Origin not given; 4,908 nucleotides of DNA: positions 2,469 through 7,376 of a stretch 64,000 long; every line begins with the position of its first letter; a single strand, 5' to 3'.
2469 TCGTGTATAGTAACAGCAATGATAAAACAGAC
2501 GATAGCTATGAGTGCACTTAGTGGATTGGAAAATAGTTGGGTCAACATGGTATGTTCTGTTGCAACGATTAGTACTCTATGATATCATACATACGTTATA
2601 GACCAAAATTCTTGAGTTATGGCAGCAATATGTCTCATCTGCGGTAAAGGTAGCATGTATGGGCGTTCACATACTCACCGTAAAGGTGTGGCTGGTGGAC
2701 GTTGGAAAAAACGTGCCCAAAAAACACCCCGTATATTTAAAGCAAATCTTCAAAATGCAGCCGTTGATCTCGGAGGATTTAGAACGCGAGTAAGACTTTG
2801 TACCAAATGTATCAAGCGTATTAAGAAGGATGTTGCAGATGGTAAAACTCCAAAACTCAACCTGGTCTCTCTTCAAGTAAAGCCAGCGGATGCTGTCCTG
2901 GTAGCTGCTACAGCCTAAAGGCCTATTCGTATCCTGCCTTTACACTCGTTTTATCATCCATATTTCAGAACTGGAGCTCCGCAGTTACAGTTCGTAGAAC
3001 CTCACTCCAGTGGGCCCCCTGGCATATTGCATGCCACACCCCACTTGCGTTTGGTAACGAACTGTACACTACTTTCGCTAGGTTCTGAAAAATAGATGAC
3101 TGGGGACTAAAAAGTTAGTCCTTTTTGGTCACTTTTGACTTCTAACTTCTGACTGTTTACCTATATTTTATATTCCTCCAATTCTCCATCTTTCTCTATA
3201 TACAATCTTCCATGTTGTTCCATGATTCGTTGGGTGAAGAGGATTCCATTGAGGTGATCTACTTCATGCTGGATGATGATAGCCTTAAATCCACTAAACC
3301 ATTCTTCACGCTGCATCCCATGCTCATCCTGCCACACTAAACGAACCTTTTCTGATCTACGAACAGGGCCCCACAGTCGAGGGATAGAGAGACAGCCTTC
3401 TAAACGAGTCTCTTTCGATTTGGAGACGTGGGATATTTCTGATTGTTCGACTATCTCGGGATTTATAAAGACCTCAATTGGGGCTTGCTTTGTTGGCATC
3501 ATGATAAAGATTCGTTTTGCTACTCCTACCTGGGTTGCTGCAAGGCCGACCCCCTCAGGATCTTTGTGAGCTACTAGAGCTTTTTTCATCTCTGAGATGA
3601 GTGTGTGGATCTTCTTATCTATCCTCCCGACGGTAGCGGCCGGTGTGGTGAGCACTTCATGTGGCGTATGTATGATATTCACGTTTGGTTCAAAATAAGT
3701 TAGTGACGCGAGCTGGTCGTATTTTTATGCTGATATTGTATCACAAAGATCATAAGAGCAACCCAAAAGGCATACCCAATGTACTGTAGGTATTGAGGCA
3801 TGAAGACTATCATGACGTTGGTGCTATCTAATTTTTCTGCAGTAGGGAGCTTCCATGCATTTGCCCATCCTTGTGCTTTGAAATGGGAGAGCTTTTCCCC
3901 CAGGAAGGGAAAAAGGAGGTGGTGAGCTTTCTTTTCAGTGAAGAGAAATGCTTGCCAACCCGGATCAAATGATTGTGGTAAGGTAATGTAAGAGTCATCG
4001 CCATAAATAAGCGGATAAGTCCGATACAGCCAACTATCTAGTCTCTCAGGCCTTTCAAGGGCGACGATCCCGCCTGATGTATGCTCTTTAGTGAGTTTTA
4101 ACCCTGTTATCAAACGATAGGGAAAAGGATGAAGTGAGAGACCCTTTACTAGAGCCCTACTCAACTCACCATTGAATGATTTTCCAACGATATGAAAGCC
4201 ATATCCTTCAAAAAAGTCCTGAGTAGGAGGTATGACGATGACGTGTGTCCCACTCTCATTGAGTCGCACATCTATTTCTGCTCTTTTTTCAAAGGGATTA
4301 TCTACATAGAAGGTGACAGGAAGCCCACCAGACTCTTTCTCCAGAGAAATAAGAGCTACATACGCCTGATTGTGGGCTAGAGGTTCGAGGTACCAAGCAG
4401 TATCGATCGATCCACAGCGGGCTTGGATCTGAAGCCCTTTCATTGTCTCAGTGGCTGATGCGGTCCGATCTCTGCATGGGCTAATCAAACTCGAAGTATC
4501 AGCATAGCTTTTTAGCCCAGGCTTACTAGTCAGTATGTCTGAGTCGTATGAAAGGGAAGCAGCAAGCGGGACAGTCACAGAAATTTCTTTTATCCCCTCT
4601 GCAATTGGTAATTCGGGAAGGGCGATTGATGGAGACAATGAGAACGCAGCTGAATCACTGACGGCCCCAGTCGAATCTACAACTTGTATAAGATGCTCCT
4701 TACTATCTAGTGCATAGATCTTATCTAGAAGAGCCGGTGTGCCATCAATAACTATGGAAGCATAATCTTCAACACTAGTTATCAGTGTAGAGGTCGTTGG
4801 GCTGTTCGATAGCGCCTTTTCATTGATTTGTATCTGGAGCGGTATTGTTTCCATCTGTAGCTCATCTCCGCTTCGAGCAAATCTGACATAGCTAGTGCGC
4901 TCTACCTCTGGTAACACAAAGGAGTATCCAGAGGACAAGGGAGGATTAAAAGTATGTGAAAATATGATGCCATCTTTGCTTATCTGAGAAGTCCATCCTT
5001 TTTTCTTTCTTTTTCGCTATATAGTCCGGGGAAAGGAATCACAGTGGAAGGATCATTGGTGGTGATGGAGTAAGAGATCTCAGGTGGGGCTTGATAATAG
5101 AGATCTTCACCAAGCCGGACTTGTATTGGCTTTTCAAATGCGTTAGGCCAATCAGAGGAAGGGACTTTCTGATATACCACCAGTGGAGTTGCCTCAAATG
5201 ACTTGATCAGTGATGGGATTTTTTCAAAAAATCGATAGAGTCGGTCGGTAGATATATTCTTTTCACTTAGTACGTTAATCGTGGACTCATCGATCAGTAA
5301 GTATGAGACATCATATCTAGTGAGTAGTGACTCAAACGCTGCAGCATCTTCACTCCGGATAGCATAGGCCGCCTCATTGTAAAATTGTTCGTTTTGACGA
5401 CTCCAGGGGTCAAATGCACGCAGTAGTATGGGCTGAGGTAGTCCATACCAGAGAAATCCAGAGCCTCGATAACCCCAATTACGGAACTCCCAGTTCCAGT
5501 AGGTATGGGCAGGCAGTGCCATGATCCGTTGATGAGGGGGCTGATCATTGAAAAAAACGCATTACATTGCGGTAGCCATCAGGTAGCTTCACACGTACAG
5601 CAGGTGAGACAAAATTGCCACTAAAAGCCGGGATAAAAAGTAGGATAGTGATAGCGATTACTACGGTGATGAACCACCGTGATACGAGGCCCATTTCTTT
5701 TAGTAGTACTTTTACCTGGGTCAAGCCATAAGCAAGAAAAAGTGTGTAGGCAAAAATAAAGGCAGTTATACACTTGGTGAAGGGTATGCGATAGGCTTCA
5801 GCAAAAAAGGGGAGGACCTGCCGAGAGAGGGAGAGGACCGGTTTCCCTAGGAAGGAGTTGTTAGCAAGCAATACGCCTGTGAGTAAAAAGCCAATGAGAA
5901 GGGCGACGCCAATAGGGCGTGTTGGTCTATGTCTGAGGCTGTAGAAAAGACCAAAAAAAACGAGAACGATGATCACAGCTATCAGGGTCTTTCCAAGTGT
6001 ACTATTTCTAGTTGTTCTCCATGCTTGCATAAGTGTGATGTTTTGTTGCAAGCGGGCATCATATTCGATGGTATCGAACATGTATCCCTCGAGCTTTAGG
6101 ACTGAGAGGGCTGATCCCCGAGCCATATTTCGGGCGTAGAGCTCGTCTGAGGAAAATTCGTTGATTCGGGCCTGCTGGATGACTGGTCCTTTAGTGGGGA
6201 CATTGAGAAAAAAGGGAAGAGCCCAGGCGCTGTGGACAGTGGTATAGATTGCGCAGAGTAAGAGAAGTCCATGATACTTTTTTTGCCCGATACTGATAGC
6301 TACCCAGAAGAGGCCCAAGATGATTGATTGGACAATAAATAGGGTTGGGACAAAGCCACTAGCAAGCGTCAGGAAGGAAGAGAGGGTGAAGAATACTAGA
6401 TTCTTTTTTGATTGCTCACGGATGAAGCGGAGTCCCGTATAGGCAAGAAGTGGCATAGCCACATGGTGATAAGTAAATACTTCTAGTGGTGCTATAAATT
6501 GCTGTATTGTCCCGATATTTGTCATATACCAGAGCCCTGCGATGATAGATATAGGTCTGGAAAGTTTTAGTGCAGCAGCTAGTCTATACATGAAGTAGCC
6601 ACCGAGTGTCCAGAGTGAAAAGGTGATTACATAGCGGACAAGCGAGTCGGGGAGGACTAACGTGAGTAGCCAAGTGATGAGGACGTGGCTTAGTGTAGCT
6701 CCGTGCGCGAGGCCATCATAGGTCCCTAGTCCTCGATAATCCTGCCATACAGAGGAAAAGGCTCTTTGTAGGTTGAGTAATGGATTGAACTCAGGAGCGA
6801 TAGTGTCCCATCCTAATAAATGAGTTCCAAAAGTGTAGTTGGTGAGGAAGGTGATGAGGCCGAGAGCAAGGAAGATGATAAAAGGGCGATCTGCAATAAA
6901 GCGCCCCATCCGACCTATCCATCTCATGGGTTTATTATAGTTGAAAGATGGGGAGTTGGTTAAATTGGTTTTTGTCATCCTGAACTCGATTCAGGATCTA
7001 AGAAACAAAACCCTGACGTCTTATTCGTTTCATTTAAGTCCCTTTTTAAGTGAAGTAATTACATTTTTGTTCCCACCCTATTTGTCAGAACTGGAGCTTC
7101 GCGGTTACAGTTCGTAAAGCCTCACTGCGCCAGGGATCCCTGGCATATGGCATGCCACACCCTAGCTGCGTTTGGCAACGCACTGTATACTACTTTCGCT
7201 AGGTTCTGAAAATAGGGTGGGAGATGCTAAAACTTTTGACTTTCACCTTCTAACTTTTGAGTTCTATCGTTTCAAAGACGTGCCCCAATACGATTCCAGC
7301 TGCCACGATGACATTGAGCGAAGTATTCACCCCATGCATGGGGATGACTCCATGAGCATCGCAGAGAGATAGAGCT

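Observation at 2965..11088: Family-1 repeat: three same-strand copies of a 125-150-nt element whose helices show compensatory changes (candidate novel structured RNA)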

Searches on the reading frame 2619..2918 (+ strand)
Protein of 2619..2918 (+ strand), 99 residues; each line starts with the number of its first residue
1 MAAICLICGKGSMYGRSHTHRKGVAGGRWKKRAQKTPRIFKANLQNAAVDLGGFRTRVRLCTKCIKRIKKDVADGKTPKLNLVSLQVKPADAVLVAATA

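Call 18: find_encoding_contigs(protein=window:2619-2918:+, flank=10000, max_places=10)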
Protein window:2619-2918:+ (99 aa): 1 contig read that carries it; 1 place shown.
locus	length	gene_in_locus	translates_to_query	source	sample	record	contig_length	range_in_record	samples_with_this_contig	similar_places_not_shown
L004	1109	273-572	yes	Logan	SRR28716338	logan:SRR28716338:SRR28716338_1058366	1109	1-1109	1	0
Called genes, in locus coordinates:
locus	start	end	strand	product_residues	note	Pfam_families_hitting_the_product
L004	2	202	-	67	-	?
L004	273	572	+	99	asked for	PF00830:Ribosomal_L28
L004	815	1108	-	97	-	?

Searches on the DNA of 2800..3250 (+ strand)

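Call 8: search_rna_families(source=window, start=2800, end=3250, threshold=evalue, max_evalue=10)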
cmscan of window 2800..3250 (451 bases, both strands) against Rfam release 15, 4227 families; matches with E-value up to 10: 0.
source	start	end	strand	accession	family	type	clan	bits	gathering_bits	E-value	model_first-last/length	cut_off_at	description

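Call 53: build_rna_model(alignment_id=A2, structure=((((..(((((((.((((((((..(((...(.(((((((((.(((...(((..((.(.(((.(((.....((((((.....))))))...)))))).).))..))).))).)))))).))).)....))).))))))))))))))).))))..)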
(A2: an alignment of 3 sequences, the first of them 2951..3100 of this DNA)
Model R1 built from alignment A2 (3 sequences, 153 columns); structure: as given.
model positions 149; base pairs 53; branch points 0; effective number of sequences 0.82; information 0.59 bits per position. Calibrated on 0.2 Mb of random sequence (short: E-values are rough).
structure used (alignment columns):
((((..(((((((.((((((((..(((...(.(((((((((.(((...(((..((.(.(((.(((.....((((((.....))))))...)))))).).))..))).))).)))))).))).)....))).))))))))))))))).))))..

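Call 54: search_with_rna_model(model_id=R1, sources=[window, L004, L005, L006, L016, L017, L018, L019], max_evalue=10)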
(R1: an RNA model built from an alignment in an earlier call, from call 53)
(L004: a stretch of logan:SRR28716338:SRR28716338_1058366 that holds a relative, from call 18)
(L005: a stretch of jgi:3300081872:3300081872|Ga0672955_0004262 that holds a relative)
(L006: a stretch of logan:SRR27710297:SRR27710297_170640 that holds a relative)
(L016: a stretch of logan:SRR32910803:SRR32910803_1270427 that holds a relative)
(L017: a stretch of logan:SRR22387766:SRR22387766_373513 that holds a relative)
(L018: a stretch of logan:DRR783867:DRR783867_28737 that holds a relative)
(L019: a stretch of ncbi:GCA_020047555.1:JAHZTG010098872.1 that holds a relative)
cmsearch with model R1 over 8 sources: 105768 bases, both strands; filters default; matches with E-value up to 10: 8.
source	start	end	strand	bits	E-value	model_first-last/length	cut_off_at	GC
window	10938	11086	+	166.8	2.1e-44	1-149/149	no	0.5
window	7072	7221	+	165.6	4.3e-44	1-149/149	no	0.53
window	2953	3100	+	157.2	1e-41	1-149/149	no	0.48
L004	607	754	+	157.2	1e-41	1-149/149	no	0.48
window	2953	3100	-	50.3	9e-12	1-149/149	no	0.48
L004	607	754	-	50.3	9e-12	1-149/149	no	0.48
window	10938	11086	-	44.3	4.6e-10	1-149/149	no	0.5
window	7072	7221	-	40.9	4.1e-09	1-149/149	no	0.53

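Call 87: search_with_rna_model(model_id=R1, sources=[L021, L022, L023, L024, L025, L026, L027, L028, L029, L030, L020], max_evalue=10)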
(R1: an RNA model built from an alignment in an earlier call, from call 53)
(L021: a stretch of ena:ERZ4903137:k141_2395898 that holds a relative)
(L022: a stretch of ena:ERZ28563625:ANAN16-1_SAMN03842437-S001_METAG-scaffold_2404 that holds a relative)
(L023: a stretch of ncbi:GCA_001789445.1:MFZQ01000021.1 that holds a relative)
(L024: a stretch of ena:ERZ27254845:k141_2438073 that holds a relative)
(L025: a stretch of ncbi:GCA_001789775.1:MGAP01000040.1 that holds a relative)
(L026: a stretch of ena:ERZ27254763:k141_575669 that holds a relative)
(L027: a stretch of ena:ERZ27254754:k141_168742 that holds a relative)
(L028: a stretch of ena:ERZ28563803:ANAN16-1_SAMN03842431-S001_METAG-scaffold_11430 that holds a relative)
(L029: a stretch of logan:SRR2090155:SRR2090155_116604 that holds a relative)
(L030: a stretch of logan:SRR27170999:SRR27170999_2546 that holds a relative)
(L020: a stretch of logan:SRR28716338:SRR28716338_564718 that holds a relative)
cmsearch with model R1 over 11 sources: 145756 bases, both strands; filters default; matches with E-value up to 10: 0.
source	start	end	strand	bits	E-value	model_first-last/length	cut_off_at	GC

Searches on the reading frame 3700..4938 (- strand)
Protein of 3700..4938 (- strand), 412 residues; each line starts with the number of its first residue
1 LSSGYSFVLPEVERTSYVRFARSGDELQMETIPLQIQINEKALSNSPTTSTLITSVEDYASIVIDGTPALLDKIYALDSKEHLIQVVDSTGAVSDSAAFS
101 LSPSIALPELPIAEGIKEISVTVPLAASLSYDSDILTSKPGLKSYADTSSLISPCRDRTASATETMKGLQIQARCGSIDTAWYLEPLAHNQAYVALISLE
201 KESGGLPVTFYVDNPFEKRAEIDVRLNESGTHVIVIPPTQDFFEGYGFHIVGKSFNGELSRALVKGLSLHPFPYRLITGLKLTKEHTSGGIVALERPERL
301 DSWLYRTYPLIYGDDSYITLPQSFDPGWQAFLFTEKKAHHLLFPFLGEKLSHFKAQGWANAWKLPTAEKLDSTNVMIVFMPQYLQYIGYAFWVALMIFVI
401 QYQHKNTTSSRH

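Call 60: search_protein_families(library=pfam, proteins=[window:3700-4938:-], max_evalue=0.001)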
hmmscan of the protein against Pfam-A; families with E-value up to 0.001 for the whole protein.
window:3700-4938:- (412 aa): 0 families

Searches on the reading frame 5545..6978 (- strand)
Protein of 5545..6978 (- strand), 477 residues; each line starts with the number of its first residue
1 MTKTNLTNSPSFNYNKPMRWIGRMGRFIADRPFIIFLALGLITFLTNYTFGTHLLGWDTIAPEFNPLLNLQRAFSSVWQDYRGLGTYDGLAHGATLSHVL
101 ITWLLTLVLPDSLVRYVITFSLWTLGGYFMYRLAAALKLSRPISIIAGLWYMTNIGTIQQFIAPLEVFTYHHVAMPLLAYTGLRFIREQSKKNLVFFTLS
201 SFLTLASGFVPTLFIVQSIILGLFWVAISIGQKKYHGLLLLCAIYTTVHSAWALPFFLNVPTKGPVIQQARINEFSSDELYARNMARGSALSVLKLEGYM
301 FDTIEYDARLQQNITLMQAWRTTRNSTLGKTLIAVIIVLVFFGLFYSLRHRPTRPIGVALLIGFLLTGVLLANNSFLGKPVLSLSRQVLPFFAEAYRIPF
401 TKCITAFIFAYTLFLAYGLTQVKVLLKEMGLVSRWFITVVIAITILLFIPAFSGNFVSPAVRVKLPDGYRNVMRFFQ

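Call 47: find_encoding_contigs(protein=window:5545-6978:-, flank=10000, max_places=10)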
Protein window:5545-6978:- (477 aa): no gene with exactly this product is on record in the collection.

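Call 60: search_protein_families(library=pfam, proteins=[window:5545-6978:-], max_evalue=0.001)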
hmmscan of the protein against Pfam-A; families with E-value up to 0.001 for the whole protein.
window:5545-6978:- (477 aa): 0 families

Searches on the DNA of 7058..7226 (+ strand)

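Call 64: search_dna_similar(query=window:7058-7226:+, collection=phages, mode=distant, max_evalue=0.01)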
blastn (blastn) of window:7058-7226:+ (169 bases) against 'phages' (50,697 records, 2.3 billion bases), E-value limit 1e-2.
No match.

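Call 65: search_dna_similar(query=window:7058-7226:+, collection=plasmids, mode=distant, max_evalue=0.01)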
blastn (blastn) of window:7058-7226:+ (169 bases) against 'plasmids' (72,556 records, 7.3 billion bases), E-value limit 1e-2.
No match.
